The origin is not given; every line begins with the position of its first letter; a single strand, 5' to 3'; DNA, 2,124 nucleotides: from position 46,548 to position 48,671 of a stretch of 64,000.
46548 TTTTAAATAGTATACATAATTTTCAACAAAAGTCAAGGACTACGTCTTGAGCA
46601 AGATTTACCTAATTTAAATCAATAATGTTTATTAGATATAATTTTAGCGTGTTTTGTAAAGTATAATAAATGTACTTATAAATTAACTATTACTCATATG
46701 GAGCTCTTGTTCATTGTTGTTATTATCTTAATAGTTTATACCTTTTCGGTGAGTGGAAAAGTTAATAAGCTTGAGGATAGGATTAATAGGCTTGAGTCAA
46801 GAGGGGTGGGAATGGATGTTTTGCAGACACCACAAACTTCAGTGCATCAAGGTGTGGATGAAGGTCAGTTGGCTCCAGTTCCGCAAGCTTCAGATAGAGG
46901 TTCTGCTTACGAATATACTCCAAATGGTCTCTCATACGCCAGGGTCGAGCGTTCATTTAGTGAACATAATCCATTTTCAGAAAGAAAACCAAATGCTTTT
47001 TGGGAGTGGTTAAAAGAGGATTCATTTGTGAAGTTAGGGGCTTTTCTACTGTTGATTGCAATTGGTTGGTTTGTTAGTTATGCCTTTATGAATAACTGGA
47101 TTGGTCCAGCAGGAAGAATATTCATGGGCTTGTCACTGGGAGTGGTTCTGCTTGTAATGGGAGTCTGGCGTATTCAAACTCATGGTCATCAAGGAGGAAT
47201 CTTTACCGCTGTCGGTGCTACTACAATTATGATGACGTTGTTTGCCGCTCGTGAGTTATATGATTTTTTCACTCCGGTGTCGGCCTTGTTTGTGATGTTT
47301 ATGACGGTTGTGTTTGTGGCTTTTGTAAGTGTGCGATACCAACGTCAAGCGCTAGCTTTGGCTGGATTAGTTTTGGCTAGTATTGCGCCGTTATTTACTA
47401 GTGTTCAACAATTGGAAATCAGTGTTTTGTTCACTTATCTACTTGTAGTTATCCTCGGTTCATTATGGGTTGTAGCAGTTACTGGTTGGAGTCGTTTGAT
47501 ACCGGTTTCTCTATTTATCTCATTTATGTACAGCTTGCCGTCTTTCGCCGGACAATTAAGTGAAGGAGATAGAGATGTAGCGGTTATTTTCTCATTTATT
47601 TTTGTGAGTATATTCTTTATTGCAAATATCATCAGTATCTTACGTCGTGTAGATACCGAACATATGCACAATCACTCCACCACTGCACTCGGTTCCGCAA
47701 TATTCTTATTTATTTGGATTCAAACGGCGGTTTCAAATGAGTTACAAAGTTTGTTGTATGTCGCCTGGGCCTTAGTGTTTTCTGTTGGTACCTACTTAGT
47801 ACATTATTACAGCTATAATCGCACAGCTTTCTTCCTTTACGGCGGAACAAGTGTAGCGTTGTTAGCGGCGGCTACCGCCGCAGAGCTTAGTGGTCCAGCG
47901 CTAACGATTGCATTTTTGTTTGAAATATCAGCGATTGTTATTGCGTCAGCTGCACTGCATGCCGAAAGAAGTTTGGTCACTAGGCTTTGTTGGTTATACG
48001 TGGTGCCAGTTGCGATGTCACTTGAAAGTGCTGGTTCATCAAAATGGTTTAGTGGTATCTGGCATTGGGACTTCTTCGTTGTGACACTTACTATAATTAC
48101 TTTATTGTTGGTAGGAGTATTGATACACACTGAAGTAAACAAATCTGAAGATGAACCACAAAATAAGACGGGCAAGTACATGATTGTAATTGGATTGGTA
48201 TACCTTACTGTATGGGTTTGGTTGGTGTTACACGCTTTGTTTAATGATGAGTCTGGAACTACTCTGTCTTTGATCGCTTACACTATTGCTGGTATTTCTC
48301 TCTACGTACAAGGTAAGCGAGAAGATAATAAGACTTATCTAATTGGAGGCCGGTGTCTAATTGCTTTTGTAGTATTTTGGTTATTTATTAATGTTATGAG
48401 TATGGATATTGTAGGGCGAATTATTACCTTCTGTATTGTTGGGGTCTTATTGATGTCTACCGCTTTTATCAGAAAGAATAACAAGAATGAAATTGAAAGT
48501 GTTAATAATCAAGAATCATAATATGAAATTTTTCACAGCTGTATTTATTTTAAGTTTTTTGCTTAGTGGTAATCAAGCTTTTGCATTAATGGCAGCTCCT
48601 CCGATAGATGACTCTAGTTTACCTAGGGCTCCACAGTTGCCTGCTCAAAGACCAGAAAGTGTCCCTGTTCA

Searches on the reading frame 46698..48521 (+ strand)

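Call 64: search_protein_families(library=pfam, proteins=[window:46698-48521:+], max_evalue=0.001)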
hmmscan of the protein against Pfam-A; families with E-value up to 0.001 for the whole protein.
window:46698-48521:+ (607 aa): 1 family
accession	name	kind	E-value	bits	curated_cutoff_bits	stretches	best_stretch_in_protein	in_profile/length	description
PF10101.14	DUF2339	-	3.2e-35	122.5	33.6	2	110-435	5-333/659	Predicted membrane protein (DUF2339)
